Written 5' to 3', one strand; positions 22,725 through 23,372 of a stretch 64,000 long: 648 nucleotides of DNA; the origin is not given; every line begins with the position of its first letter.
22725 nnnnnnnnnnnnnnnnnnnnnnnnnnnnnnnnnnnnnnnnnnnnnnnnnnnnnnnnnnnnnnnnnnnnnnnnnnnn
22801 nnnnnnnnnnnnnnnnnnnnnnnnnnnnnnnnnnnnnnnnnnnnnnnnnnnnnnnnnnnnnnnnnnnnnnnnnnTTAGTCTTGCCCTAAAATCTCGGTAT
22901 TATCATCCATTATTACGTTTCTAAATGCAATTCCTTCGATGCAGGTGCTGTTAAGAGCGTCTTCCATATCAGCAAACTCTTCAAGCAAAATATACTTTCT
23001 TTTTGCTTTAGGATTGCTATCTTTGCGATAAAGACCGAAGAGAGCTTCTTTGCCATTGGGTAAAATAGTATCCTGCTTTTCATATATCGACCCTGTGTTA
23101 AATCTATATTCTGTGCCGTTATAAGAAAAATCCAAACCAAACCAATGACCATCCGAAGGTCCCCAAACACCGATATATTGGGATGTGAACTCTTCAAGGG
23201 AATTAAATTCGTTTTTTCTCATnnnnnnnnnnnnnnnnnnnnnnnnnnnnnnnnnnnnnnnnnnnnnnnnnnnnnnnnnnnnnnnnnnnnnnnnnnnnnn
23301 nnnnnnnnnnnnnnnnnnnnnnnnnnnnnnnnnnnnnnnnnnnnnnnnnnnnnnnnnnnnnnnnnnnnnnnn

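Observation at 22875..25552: XRE/ImmA-controlled three-gene cassette (DUF4417-like plus two translationally coupled small ORFs) of unknown function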

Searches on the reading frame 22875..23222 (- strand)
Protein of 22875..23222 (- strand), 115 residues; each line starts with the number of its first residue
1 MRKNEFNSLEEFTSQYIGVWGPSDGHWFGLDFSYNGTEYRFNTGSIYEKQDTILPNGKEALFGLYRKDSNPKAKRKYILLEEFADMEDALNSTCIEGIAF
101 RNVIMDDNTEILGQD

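Call 10: search_protein_families(library=phrogs, proteins=[window:22875-23222:-], max_evalue=0.1)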
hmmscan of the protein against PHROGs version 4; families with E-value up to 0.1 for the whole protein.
window:22875-23222:- (115 aa): 0 families

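Call 11: search_protein_families(library=padloc, proteins=[window:22875-23222:-], max_evalue=0.1)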
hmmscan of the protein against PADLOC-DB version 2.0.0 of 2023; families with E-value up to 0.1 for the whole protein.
window:22875-23222:- (115 aa): 0 families

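Call 12: search_protein_families(library=pfam, proteins=[window:22875-23222:-], max_evalue=1)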
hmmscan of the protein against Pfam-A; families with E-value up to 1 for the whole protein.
window:22875-23222:- (115 aa): 0 families

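Call 13: search_protein_families(library=ncbifam, proteins=[window:22875-23222:-], max_evalue=1)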
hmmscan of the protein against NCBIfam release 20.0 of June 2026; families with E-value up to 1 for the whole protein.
window:22875-23222:- (115 aa): 0 families

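Call 22: find_homologous_proteins(query=window:22875-23222:-)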
Query window:22875-23222:- (115 aa): 182 proteins with E <= 0.001 among 183 candidates; the best 120 are listed.
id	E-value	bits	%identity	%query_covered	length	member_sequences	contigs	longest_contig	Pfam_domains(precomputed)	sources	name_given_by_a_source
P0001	5.4e-72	257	98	100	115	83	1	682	-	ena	-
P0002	2.1e-70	252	95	100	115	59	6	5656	-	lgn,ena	-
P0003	2.7e-67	242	92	100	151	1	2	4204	-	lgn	-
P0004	1.8e-64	233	87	100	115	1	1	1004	-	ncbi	-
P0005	3.1e-64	232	86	100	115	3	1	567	-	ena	-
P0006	4.3e-63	229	85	100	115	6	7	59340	-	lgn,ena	-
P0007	7.8e-63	228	87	100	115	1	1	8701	-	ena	-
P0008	1.3e-62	227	86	100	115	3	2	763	-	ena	-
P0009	8.0e-62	225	82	100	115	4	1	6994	-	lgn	-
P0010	6.8e-61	222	83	100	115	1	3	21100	-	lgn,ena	-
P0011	2.0e-60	220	83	100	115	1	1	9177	-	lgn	-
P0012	1.4e-59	217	80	100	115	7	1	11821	-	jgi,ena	jgi:hypothetical protein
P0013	1.8e-59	217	81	100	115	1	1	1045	-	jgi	jgi:hypothetical protein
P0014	2.0e-59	217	81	100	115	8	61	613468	-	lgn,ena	-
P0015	3.9e-58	213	80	100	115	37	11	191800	-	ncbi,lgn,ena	-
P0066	7.6e-43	163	61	100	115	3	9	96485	-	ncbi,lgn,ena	-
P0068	1.4e-42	163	65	99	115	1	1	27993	-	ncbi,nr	ncbi:MAG: hypothetical protein Q4G03_11145 [Planctomycetia bacterium]|nr:hypothetical protein [Planc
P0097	1.6e-38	149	61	100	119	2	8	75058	-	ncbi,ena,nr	ncbi:MAG: hypothetical protein IJK02_07270 [Clostridia bacterium]|nr:hypothetical protein [Clostridi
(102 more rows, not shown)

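Call 23: find_encoding_contigs(protein=P0014, flank=8000, max_places=4)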
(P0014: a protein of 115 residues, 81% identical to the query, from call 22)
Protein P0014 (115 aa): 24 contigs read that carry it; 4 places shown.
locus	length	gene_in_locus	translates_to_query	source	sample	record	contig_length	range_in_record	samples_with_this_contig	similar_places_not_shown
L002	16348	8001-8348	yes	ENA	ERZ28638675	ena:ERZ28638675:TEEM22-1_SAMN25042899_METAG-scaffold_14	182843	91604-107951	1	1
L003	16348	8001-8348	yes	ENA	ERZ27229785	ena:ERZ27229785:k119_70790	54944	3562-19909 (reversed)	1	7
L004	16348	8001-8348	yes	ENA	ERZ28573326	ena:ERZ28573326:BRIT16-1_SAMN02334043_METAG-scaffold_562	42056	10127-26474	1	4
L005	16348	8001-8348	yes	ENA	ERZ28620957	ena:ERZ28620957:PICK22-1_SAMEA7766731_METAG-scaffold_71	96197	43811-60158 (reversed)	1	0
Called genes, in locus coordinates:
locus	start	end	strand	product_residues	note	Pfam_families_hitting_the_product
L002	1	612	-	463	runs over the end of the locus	PF04055:Radical_SAM, PF13353:Fer4_12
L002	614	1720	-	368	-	PF04055:Radical_SAM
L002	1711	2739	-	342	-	PF01478:Peptidase_A24 (weak)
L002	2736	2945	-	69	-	-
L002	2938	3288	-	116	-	PF27806:HxsD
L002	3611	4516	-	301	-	PF18739:HEPN_Apea (weak)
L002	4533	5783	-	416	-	PF02661:Fic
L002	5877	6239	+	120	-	-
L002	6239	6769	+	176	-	-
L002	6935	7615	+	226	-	PF14386:DUF4417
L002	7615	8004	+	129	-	-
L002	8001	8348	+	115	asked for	-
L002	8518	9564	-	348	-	PF02661:Fic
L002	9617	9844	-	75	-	-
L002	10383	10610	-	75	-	-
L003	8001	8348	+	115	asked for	-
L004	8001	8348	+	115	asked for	-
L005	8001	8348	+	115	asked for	-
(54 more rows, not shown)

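Call 24: find_encoding_contigs(protein=P0068, flank=10000, max_places=2)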
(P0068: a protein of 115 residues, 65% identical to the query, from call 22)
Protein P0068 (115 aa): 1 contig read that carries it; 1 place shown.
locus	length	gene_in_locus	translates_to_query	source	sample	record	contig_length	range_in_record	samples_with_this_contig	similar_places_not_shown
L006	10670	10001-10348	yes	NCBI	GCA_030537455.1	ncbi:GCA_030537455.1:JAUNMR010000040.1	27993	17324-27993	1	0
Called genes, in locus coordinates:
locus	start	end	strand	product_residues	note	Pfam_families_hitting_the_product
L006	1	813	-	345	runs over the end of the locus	PF07596:SBP_bac_10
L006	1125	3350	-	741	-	PF05057:DUF676 (faint), PF07819:PGAP1 (weak)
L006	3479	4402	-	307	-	-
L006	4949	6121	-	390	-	PF07963:N_methyl (weak), PF07596:SBP_bac_10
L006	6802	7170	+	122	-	PF13560:HTH_31 (weak)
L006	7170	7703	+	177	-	-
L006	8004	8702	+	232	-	PF14386:DUF4417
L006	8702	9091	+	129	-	-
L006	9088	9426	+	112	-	-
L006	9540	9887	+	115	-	-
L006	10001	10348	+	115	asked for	-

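Call 25: find_encoding_contigs(protein=P0097, flank=8000, max_places=3)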
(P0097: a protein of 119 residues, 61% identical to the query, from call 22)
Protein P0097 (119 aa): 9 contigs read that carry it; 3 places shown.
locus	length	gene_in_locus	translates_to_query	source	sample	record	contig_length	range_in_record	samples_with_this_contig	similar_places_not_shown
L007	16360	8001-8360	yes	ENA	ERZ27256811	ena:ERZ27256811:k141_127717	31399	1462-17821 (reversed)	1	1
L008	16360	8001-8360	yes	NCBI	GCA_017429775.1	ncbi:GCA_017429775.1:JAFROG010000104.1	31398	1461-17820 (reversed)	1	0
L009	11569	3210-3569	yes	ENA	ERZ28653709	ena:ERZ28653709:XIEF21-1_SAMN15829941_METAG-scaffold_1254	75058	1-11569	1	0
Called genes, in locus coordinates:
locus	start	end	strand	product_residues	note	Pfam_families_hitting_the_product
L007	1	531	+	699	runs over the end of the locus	PF03176:MMPL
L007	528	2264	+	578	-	-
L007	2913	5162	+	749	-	PF00664:ABC_membrane, PF00005:ABC_tran, PF02463:SMC_N (faint)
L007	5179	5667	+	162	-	PF08909:DUF1854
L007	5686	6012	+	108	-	PF06153:CdAMP_rec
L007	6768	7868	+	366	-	-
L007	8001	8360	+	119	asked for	-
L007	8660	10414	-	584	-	-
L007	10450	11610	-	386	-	PF00404:Dockerin_1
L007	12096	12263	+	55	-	-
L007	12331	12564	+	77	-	-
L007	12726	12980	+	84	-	PF02604:PhdYeFM_antitox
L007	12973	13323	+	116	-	PF05016:ParE_toxin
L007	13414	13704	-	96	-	-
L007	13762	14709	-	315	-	PF02230:Abhydrolase_2 (faint), PF00561:Abhydrolase_1, PF12146:Hydrolase_4 (weak), PF12697:Abhydrolase_6 (weak)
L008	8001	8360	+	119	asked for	-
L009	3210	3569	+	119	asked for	-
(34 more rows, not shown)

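Call 39: search_dna_similar(query=window:22875-23222:-, collection=phages, mode=protein, max_rows=20, max_evalue=0.01)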
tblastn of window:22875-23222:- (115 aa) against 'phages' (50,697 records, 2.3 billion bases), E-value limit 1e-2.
Records with a match: 1; places in all: 1; records where one place covers at least 80% of the query: 1.
Best place of each record, by identity: <60% 1.
By first word of the organism name: Bacteriophage 1.
By host as written in the record: - 1.
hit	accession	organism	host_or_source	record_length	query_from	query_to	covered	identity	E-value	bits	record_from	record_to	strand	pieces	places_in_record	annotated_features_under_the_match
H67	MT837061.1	Bacteriophage sp.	human fecal samples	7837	1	115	100%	52.2%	8e-36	134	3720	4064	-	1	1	record has no annotation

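Call 45: search_solved_structures(query=A1, max_evalue=10)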
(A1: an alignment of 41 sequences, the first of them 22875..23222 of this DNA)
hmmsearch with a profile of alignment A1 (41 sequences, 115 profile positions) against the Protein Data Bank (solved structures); distinct sequences matched with E-value up to 10: 9.
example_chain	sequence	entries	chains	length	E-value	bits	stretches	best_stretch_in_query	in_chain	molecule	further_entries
6rur_N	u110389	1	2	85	0.018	18.7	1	43-93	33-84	Inhibitor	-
6ruv_N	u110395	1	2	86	0.021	18.5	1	43-93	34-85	Inhibitor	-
3l5n_M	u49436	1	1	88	0.021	18.5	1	43-93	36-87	Staphylococcal complement inhibitor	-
3l3o_M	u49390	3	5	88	0.021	18.5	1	43-93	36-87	Staphylococcal complement inhibitor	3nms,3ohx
2win_M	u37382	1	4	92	0.023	18.4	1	43-93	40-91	STAPHYLOCOCCAL COMPLEMENT INHIBITOR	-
2lrn_A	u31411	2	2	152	0.16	15.7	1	11-113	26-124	Thiol:disulfide interchange protein | Putative thiol-disulfide oxidoreductase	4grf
2qff_A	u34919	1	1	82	0.17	15.6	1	43-91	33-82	Hypothetical protein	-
2j4m_A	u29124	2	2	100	0.8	13.4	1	16-36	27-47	ENDOGLUCANASE 45A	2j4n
1e8p_A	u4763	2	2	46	0.99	13.1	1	15-34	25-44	Endoglucanase 45A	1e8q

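Call 51: predict_structure(alignment_id=A1)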
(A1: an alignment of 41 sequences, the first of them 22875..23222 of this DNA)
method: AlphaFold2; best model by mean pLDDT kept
length: 115 residues; sequences in the alignment: 41
mean_pLDDT: 87.4   pTM: 0.81
mean pLDDT of the five models: 87.4, 86.7, 86.0, 85.8, 85.3
residues with pLDDT >= 90: 60; 70-90: 45; 50-70: 9; < 50: 1
segments of 3 or more residues with pLDDT < 50: none
pLDDT, mean of each block of 10 residues (from residue 1): 85 75 70 95 83 87 92 88 93 96 96 89
secondary structure, 60 per line:
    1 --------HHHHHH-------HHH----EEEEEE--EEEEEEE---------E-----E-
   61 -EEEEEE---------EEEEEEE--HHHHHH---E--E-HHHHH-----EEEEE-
elements in order: H9-14 E29-34 E37-43 E62-67 E77-83 H86-91 H100-104 E110-114

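Call 100: find_encoding_contigs(protein=P0066, flank=7000, max_places=2)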
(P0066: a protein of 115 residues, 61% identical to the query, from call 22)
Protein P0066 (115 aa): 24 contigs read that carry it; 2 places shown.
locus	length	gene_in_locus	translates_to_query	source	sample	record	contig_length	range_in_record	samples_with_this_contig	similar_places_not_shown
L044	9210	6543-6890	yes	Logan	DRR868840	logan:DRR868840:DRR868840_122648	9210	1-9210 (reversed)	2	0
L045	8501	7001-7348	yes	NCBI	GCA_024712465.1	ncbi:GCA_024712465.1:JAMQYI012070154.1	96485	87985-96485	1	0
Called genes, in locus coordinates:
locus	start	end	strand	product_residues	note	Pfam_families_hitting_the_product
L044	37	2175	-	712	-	PF22666:Glyco_hydro_2_N2, PF02837:Glyco_hydro_2_N, PF00703:Glyco_hydro_2 (weak), PF02836:Glyco_hydro_2_C (weak)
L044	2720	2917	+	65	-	PF12728:HTH_17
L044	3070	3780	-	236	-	-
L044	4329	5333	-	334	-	-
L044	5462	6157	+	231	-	PF14386:DUF4417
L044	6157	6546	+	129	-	-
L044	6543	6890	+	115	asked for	-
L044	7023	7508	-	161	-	PF14386:DUF4417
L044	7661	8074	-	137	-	-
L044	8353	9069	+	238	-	PF07866:DUF1653 (weak)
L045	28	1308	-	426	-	PF01979:Amidohydro_1, PF07969:Amidohydro_3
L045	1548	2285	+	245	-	PF00089:Trypsin, PF13365:Trypsin_2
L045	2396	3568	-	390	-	PF12832:MFS_1_like (faint), PF07690:MFS_1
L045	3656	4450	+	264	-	PF00797:Acetyltransf_2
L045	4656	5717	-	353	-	-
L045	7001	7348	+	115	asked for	-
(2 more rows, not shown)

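Call 109: find_related_loci(query=A1, collection=viral_contigs, flank=8000)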
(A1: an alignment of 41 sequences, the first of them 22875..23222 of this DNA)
Query A1 (115 aa) in viral_contigs; peptide patterns used: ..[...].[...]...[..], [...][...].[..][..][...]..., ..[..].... (x = any residue, [..] = any of these).
49 stretches matched a pattern; 1 encode a relative of the query (tblastn E <= 1e-3); 1 distinct loci.
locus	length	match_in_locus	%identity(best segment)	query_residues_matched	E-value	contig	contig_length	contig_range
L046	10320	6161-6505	94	1-115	1e-75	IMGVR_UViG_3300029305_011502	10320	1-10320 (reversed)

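Call 110: fold_search(model_id=the predicted structure, library=viral)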
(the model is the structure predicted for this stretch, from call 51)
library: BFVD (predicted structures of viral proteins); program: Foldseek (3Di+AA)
matches with E <= 10: 555; with E <= 0.001: 0
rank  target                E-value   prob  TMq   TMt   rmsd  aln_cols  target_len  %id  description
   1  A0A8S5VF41            4.8e-02  0.99  0.49  0.62   4.5       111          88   17  Uncharacterized protein [Siphoviridae sp. ctF2K4]
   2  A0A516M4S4            8.7e-02  0.60  0.37  0.23  10.1       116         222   16  (no name in the UniProt tables at hand)
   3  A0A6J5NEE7            9.8e-02  0.25  0.31  0.32   9.0       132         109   11  Uncharacterized protein [uncultured Caudovirales phage]
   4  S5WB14                2.4e-01  0.01  0.09  0.08  13.6       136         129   10  Uncharacterized protein [Pseudomonas phage PaBG]
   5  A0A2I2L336            2.9e-01  0.06  0.15  0.10  15.4       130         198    9  Transmembrane domain-containing protein [Orpheovirus IHUMI-LCC2]
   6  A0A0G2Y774            3.0e-01  0.09  0.21  0.16  11.8        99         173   10  Polyprotein (Fragment) [Picornavirus fur seal/AAUST36/BR/2012]
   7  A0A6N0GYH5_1          3.0e-01  0.07  0.16  0.02  17.3       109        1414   16  (no name in the UniProt tables at hand)
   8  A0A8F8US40            3.0e-01  0.04  0.15  0.12  12.4       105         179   12  Uncharacterized protein [Hymenopteran orino-related virus OKIAV87]
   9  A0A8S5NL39            3.2e-01  0.21  0.28  0.26   9.2        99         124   12  Uncharacterized protein [Siphoviridae sp. ctGfF74]
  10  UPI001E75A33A         3.6e-01  0.23  0.25  0.26  12.8        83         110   13  (no name look-up for this kind of identifier)
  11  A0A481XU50            4.1e-01  0.09  0.20  0.19  13.6        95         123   12  Putative NSs protein [Anopheles triannulatus orthophasmavirus]
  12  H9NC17                4.6e-01  0.41  0.26  0.36   8.2        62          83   16  (no name in the UniProt tables at hand)
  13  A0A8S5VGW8            4.9e-01  0.11  0.22  0.18   9.9        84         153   14  Uncharacterized protein [Myoviridae sp. ctkfK18]
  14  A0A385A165            5.2e-01  0.04  0.16  0.06  15.1       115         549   14  (no name in the UniProt tables at hand)
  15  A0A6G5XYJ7            5.5e-01  0.21  0.35  0.33   6.4       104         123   12  (no name in the UniProt tables at hand)
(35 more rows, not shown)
